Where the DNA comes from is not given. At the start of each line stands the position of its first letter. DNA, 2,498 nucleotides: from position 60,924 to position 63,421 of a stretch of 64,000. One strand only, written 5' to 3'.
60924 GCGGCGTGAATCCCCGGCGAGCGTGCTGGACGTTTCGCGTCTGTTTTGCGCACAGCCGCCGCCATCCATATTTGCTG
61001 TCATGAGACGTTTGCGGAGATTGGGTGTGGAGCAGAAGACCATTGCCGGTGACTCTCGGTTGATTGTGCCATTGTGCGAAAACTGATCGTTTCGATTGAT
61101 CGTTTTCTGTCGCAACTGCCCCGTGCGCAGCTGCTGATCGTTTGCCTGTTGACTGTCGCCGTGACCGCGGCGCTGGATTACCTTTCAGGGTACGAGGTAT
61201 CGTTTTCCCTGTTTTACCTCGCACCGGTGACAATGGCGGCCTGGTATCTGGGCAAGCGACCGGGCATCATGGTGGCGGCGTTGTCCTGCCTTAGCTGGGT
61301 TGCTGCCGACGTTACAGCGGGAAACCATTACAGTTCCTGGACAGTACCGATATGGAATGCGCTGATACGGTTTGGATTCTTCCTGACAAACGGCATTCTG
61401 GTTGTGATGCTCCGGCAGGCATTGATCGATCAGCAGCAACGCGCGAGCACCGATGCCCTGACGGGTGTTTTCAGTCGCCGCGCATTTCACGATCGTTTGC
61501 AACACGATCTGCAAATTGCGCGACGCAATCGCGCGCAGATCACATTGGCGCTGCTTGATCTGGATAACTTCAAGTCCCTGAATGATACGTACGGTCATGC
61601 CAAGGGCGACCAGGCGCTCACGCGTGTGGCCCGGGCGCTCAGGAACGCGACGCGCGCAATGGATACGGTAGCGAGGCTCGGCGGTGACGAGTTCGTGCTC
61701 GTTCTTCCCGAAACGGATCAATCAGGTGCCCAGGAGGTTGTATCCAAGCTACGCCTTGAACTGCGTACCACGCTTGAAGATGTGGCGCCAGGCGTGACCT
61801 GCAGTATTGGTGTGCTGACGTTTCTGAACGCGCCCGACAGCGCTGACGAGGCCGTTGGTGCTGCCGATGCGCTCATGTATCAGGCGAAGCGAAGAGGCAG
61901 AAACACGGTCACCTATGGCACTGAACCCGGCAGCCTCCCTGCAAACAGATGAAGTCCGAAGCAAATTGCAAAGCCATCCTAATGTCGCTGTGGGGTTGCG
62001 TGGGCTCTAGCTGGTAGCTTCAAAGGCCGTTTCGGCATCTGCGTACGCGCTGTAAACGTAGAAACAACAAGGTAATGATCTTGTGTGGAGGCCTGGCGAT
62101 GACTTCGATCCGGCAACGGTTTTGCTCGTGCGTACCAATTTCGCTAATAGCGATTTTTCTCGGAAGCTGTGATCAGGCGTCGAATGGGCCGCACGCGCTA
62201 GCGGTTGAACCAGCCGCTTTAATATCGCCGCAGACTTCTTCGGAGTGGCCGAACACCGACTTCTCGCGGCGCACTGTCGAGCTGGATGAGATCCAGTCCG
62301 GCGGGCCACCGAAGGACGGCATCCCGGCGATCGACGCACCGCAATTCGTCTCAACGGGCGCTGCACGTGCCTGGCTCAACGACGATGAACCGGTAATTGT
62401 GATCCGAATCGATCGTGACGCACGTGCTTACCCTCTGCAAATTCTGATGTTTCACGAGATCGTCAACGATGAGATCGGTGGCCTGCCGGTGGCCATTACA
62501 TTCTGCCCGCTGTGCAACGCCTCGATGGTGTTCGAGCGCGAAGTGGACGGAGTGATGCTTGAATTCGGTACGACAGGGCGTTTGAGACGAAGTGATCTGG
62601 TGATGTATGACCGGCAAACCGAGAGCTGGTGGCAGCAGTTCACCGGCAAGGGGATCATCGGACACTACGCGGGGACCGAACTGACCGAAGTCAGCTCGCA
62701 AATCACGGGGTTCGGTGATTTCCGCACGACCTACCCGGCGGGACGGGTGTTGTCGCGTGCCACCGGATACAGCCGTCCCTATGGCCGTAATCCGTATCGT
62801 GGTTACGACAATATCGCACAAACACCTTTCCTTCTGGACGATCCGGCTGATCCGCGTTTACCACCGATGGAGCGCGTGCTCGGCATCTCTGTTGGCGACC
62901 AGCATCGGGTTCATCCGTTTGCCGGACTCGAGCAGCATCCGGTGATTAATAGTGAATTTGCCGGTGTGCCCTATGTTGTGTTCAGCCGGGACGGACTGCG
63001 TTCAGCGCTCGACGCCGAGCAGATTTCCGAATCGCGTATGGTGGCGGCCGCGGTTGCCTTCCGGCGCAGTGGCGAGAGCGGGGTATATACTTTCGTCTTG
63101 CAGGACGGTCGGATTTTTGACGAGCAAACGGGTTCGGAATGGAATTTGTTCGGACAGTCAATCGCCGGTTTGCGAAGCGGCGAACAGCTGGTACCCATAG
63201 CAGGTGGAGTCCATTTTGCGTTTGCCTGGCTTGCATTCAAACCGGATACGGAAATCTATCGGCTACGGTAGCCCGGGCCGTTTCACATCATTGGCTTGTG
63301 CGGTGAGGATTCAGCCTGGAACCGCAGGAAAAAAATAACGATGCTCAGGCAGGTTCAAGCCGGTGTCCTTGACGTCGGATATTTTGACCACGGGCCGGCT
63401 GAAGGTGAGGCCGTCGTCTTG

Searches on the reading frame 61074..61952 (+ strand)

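Call 47: search_protein_families(library=pfam, proteins=[window:61074-61952:+], max_evalue=0.000001)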
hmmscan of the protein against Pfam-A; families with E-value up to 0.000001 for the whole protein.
window:61074-61952:+ (292 aa): 2 families
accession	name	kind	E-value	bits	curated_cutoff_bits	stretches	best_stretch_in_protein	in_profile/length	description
PF00990.26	GGDEF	-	3e-43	147.8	23.8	1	124-277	1-160/161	Diguanylate cyclase, GGDEF domain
PF13493.11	DUF4118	-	9.1e-09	35.5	28.4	1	21-125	5-105/107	Domain of unknown function (DUF4118)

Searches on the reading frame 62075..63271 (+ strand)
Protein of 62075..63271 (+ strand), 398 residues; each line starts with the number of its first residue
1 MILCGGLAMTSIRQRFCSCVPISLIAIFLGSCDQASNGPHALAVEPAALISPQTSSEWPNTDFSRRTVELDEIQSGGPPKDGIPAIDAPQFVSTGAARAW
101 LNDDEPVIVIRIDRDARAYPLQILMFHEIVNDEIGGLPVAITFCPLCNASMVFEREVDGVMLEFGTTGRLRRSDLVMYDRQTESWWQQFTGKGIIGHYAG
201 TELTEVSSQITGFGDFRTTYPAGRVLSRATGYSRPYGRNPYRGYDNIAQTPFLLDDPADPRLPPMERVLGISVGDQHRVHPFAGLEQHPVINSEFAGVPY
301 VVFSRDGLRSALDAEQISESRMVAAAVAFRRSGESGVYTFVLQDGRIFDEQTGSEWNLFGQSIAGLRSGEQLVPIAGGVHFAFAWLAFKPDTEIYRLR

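Call 47: search_protein_families(library=pfam, proteins=[window:62075-63271:+], max_evalue=0.000001)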
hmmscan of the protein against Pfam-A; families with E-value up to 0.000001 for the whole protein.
window:62075-63271:+ (398 aa): 1 family
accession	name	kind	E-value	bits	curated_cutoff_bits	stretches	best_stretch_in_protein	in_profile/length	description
PF11376.13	DUF3179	-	7.3e-103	344.4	27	1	80-392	1-292/292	Protein of unknown function (DUF3179)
